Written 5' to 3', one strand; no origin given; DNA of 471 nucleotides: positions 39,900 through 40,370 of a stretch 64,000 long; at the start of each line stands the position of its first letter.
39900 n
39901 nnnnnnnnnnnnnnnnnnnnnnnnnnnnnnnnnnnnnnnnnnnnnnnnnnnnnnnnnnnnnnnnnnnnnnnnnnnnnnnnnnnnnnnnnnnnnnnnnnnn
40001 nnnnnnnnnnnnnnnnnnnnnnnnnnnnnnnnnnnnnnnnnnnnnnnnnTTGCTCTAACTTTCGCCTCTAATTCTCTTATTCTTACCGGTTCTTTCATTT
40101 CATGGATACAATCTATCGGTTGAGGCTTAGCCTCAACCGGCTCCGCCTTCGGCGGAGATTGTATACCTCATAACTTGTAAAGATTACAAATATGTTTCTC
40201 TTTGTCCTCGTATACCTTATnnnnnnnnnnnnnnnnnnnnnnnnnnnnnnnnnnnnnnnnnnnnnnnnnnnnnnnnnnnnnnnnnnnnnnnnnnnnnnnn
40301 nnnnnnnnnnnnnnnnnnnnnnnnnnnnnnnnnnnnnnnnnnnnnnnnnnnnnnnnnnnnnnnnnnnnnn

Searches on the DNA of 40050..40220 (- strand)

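Call 11: search_rna_families(source=window, start=40050, end=40220, threshold=evalue, max_evalue=10, show_alignments=3)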
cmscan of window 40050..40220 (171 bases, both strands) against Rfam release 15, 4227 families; matches with E-value up to 10: 1.
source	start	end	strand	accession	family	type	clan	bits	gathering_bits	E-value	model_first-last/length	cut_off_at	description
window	40116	40140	-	RF04204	mir-3473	Gene; miRNA;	-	14.1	71.8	2.2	1-78/78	no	mir-3473 microRNA precursor family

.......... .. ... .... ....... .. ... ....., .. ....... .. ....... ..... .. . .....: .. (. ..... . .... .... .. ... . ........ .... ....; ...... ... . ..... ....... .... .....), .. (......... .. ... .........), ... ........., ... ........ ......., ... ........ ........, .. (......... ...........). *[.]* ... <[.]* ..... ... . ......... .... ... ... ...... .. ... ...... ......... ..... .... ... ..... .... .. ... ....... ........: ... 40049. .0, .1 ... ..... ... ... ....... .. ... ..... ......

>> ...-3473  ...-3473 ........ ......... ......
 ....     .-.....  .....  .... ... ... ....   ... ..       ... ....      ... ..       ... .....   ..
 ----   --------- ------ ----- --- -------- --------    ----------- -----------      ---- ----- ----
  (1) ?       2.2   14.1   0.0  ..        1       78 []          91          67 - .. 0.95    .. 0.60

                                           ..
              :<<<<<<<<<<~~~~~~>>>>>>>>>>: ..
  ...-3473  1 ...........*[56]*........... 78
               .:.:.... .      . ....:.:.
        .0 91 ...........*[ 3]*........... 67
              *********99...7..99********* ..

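Call 27: build_rna_model(alignment_id=A2, structure=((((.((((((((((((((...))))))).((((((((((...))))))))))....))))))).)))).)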
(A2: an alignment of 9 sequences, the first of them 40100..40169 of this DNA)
Model R1 built from alignment A2 (9 sequences, 70 columns); structure: as given.
model positions 69; base pairs 28; branch points 1; effective number of sequences 1.53; information 0.815 bits per position. Calibrated on 0.2 Mb of random sequence (short: E-values are rough).
structure used (alignment columns):
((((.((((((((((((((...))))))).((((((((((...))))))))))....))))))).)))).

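Call 28: search_with_rna_model(model_id=R1, sources=[window, L018, L019, L021, L023, L040, L041, L042, L058, L059, L072, L073], max_evalue=10, filters=default)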
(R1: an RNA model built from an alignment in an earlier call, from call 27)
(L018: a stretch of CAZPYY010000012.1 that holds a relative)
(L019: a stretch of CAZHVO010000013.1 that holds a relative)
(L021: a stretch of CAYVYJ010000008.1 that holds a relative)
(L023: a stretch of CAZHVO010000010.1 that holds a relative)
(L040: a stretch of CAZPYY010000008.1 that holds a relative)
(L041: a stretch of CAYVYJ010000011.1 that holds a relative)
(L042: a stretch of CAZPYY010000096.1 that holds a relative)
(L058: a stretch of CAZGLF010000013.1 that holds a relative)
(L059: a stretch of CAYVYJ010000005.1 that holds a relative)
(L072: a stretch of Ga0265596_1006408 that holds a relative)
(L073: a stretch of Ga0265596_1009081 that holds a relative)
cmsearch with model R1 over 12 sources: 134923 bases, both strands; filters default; matches with E-value up to 10: 44.
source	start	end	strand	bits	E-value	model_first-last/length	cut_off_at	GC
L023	6402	6470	+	99.1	4.9e-25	1-69/69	no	0.51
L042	1271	1339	+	97.4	1.5e-24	1-69/69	no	0.49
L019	5470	5539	+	96.4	2.8e-24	1-69/69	no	0.5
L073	3362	3431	+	96.4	2.8e-24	1-69/69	no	0.5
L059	4432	4501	-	96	3.6e-24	1-69/69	no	0.53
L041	5480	5548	+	95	7.2e-24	1-69/69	no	0.54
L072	427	495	+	94.5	9.9e-24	1-69/69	no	0.46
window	40100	40169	-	87.6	8.9e-22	1-69/69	no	0.53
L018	4876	4945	-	85.6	3.3e-21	1-69/69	no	0.53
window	18854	18922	-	76.5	1.3e-18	1-69/69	no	0.51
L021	4039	4105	-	67.1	6.1e-16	1-69/69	no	0.57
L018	5113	5182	-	67.1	6.1e-16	1-69/69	no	0.49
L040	1364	1496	-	54.6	2.1e-12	1-69/69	no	0.5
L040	2555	2619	-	52.3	9.3e-12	1-69/69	no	0.35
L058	3384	3451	+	50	4.3e-11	1-69/69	no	0.5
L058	3115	3182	+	38.9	6e-08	1-69/69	no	0.47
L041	2877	2991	-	25.5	0.0004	1-69/69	no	0.43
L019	5500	5522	-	24.8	0.00063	31-53/69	no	0.61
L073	3392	3414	-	24.8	0.00063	31-53/69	no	0.61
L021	4053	4075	+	24.8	0.00063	31-53/69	no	0.61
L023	6432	6454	-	24.8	0.00063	31-53/69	no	0.61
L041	5510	5532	-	24.5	0.00076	31-53/69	no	0.61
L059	4449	4471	+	24.5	0.00076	31-53/69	no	0.61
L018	5132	5154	+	24.5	0.00076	31-53/69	no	0.61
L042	1301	1323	-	24.5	0.00076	31-53/69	no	0.61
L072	457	479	-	24.5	0.00076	31-53/69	no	0.61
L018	4877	4946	+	18.4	0.041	1-69/69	no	0.51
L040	1423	1445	+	17.4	0.079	31-53/69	no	0.52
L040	1381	1403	+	14.5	0.55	31-53/69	no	0.52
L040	2556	2620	+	13.9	0.79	1-69/69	no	0.35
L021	4077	4093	+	13.7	0.88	13-29/69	no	0.71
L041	2938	2960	+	13.2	1.2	31-53/69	no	0.43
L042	1283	1299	-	12.9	1.5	13-29/69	no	0.76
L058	3396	3412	-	12.2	2.4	13-29/69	no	0.76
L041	5492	5508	-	12.2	2.4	13-29/69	no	0.76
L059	4473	4489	+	12.2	2.4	13-29/69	no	0.76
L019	5482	5498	-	12.2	2.4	13-29/69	no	0.71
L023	6414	6430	-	12.2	2.4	13-29/69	no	0.71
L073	3374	3390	-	12.2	2.4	13-29/69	no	0.71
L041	2894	2916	+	10.3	8.5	31-53/69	no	0.43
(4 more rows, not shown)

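Call 29: search_with_rna_model(model_id=R1, source=window, max_evalue=10, filters=off)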
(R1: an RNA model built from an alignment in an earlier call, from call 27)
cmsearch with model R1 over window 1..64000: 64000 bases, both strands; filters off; matches with E-value up to 10: 11.
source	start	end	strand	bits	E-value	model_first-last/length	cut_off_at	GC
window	40100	40169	-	87.6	4.2e-22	1-69/69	no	0.53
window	18854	18922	-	76.5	6.2e-19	1-69/69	no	0.51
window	40117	40139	+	24.8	0.0003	31-53/69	no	0.61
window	18894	18910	+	13.7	0.42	13-29/69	no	0.71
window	40141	40157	+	12.2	1.1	13-29/69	no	0.76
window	47017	47044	+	11.4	1.9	1-69/69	no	0.32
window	12063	12136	+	10.3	3.9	1-69/69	no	0.51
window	18870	18892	+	10.1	4.4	31-53/69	no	0.52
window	7300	7332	-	9.4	7.3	1-69/69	no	0.27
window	12643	12703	+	9.1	8.7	1-69/69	no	0.56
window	56768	56802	-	9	9.2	1-69/69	no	0.31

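Call 41: search_with_rna_model(model_id=R1, sources=[L074, L075, L076, L077, L078, L079, L080, L081], max_evalue=1)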
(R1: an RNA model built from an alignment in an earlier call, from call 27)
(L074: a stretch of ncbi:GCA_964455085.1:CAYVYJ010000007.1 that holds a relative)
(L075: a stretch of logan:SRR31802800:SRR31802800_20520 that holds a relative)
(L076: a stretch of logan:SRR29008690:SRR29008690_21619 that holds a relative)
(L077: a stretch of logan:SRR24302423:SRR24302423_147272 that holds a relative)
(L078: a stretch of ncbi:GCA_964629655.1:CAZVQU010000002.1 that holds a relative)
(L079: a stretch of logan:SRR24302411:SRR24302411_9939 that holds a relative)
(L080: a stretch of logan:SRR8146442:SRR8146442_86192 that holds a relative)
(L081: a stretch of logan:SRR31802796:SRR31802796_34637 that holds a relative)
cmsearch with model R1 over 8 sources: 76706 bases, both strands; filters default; matches with E-value up to 1: 0.
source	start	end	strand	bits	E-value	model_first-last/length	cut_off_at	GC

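Call 50: search_with_rna_model(model_id=R1, sources=[L082, L083, L084, L085], max_evalue=1)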
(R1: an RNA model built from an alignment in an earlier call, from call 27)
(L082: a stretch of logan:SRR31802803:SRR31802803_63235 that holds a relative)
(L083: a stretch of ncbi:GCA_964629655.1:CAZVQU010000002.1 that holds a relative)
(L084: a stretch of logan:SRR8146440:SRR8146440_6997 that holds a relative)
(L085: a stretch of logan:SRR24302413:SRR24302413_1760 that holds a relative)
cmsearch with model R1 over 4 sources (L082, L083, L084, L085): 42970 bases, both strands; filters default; matches with E-value up to 1: 0.
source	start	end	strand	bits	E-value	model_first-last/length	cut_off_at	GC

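Call 62: search_with_rna_model(model_id=R1, sources=[L086, L087, L088, L089], max_evalue=1)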
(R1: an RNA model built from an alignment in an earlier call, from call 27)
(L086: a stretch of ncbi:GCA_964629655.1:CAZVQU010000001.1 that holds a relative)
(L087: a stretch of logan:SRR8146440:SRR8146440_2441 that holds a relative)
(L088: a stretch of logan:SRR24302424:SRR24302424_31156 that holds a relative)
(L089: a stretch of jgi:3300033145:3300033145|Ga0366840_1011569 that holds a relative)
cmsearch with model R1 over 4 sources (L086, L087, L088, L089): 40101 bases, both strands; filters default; matches with E-value up to 1: 3.
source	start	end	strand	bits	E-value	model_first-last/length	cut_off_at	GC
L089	9236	9305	+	38.2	2.8e-08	1-69/69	no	0.5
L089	5046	5108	-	31.9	1.8e-06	1-69/69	no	0.57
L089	9266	9288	-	24.5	0.00023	31-53/69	no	0.61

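Call 74: search_with_rna_model(model_id=R1, sources=[L090, L094, L095, L096, L097, L098], max_evalue=1)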
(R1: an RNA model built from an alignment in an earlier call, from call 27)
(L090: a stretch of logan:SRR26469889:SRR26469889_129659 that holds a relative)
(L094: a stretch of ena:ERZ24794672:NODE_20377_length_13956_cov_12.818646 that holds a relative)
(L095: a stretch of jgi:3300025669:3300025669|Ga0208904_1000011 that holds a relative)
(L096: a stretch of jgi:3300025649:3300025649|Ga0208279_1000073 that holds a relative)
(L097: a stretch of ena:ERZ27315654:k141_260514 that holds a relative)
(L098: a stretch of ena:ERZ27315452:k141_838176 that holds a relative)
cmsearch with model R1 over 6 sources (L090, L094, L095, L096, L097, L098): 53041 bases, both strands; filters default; matches with E-value up to 1: 1.
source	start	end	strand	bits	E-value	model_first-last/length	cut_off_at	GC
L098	6261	6317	-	41.1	5.8e-09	1-69/69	no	0.46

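Call 83: search_with_rna_model(model_id=R1, sources=[window, L018, L019, L021, L023, L040, L041, L042, L058, L059, L072, L089, L098], max_evalue=0.0001, make_alignment=true)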
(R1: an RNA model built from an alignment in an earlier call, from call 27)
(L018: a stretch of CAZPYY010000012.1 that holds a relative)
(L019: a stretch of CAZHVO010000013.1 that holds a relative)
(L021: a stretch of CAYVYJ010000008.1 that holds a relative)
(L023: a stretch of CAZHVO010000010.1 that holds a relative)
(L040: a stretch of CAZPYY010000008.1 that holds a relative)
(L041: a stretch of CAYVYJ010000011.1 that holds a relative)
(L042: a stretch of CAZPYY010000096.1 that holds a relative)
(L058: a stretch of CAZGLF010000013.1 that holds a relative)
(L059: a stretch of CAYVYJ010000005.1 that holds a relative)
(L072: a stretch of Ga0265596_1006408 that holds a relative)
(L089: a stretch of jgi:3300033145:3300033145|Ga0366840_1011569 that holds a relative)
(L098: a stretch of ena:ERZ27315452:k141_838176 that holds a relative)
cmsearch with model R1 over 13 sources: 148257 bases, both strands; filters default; matches with E-value up to 0.0001: 18.
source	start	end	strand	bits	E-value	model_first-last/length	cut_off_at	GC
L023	6402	6470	+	99.1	5.4e-25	1-69/69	no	0.51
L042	1271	1339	+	97.4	1.6e-24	1-69/69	no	0.49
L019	5470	5539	+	96.4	3.1e-24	1-69/69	no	0.5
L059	4432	4501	-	96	3.9e-24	1-69/69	no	0.53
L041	5480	5548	+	95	8e-24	1-69/69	no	0.54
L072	427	495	+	94.5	1.1e-23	1-69/69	no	0.46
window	40100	40169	-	87.6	9.8e-22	1-69/69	no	0.53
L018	4876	4945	-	85.6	3.7e-21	1-69/69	no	0.53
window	18854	18922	-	76.5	1.4e-18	1-69/69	no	0.51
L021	4039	4105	-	67.1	6.7e-16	1-69/69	no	0.57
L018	5113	5182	-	67.1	6.7e-16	1-69/69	no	0.49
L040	1364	1496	-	54.6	2.3e-12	1-69/69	no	0.5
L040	2555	2619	-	52.3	1e-11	1-69/69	no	0.35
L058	3384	3451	+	50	4.7e-11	1-69/69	no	0.5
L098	6261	6317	-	41.1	1.6e-08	1-69/69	no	0.46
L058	3115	3182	+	38.9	6.6e-08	1-69/69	no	0.47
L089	9236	9305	+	38.2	1e-07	1-69/69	no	0.5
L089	5046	5108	-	31.9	6.5e-06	1-69/69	no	0.57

Alignment A3: 18 matches aligned to the model, 153 columns, each read 5' to 3' on its own strand. Consensus structure (alignment columns), stored with it:
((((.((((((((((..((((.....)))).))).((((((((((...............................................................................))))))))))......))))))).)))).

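Call 96: build_rna_model(alignment_id=A3)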
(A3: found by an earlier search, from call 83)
Model R2 built from alignment A3 (18 sequences, 153 columns); structure: stored with the alignment.
model positions 69; base pairs 28; branch points 1; effective number of sequences 4.14; information 0.815 bits per position. Calibrated on 0.2 Mb of random sequence (short: E-values are rough).
structure used (alignment columns):
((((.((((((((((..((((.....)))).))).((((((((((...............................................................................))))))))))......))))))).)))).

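Call 97: search_with_rna_model(model_id=R2, source=window, max_evalue=5, filters=off)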
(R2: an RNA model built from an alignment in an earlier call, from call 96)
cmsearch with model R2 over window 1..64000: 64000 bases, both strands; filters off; matches with E-value up to 5: 9.
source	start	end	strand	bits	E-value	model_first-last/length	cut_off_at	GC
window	40100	40169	-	86.6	4.5e-21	1-69/69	no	0.53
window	18854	18922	-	70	1.7e-16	1-69/69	no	0.51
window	40117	40139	+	24.2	0.00082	31-53/69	no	0.61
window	4558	4643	+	15.1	0.27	1-69/69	no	0.43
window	12063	12136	+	13.8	0.64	1-69/69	no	0.51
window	18894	18910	+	12.3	1.6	13-29/69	no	0.71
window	12643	12703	+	11.2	3.3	1-69/69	no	0.56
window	43914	43969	+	10.6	4.6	1-69/69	no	0.36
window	22101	22123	-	10.6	4.7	1-69/69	no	0.43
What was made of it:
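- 40100..40169 (-): Copy B, the three-way junction in short form, with no 84-nt tail. P2 40141-40157; P3 40117-40139; P1 arms about 40158-40165 and 40104-40112. Covariance-model hits of 87.6 and 86.6 bits (calls 28, 97).
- On REP/BIME (RAYT-associated): There are two copies in 64 kb (calls 29, 97).
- Checked: Two covariance models run with filters off find no third copy in the 64 kb window (calls 29, 97).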

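Call 98: search_with_rna_model(model_id=R2, sources=[L018, L019, L021, L023, L040, L041, L042, L058, L059, L072, L074, L078, L082, L083, L086, L089, L090, L094, L095, L096, L098], max_evalue=0.01)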
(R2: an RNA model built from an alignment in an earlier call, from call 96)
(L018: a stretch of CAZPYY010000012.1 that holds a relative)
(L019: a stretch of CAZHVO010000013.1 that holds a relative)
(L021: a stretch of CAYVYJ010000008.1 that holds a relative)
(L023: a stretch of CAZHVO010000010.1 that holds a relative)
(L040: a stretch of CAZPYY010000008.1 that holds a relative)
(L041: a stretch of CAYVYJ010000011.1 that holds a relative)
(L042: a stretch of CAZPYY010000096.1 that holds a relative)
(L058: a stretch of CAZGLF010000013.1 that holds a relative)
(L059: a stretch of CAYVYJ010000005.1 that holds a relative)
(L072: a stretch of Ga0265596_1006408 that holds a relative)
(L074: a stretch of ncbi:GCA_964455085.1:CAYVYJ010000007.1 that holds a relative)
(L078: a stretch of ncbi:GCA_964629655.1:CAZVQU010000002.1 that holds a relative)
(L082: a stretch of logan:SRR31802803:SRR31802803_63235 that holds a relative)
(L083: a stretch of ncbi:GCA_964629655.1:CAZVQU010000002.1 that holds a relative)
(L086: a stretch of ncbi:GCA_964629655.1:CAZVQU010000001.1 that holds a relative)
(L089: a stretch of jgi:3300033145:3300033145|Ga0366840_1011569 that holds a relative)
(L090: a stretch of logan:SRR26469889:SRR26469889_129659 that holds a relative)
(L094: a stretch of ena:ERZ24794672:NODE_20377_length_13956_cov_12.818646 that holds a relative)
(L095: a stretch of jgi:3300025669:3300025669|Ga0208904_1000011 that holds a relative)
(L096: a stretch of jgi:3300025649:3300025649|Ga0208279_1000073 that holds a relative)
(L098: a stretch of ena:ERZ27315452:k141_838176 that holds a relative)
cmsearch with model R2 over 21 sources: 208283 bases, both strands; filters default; matches with E-value up to 0.01: 26.
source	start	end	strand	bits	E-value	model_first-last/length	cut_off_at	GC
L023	6402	6470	+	96.8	2.1e-23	1-69/69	no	0.51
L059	4432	4501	-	95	7e-23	1-69/69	no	0.53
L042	1271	1339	+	94.8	7.5e-23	1-69/69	no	0.49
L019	5470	5539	+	94.5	9.2e-23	1-69/69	no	0.5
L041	5480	5548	+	94.5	9.6e-23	1-69/69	no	0.54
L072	427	495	+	93.2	2.2e-22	1-69/69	no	0.46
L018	4876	4945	-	83.2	1.2e-19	1-69/69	no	0.53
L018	5113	5182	-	74.3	3.7e-17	1-69/69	no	0.49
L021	4039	4105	-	72.1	1.5e-16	1-69/69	no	0.57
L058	3384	3451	+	66.8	4.2e-15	1-69/69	no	0.5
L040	2555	2619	-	64.3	2.1e-14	1-69/69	no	0.35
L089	9236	9305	+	64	2.5e-14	1-69/69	no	0.5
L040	1364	1496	-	54.6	1e-11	1-69/69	no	0.5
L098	6261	6317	-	54.1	1.4e-11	1-69/69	no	0.46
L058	3115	3182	+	45.6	3.1e-09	1-69/69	no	0.47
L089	5046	5108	-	43.3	1.4e-08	1-69/69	no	0.57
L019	5500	5522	-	24.2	0.0027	31-53/69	no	0.61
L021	4053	4075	+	24.2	0.0027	31-53/69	no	0.61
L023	6432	6454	-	24.2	0.0027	31-53/69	no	0.61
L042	1283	1353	-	24.2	0.0028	1-69/69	no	0.55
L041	5510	5532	-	23.9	0.0032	31-53/69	no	0.61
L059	4449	4471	+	23.9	0.0032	31-53/69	no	0.61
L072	457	479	-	23.9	0.0032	31-53/69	no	0.61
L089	9266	9288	-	23.9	0.0032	31-53/69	no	0.61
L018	5132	5154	+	23.9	0.0032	31-53/69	no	0.61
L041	2923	2991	-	23.5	0.0043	1-69/69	no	0.43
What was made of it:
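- On Classical MITE (deletion derivative of a DDE insertion sequence): Nineteen copies in total: 18 aligned full-length, plus the long form at L041 2877-2991 (calls 28, 83, 98).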
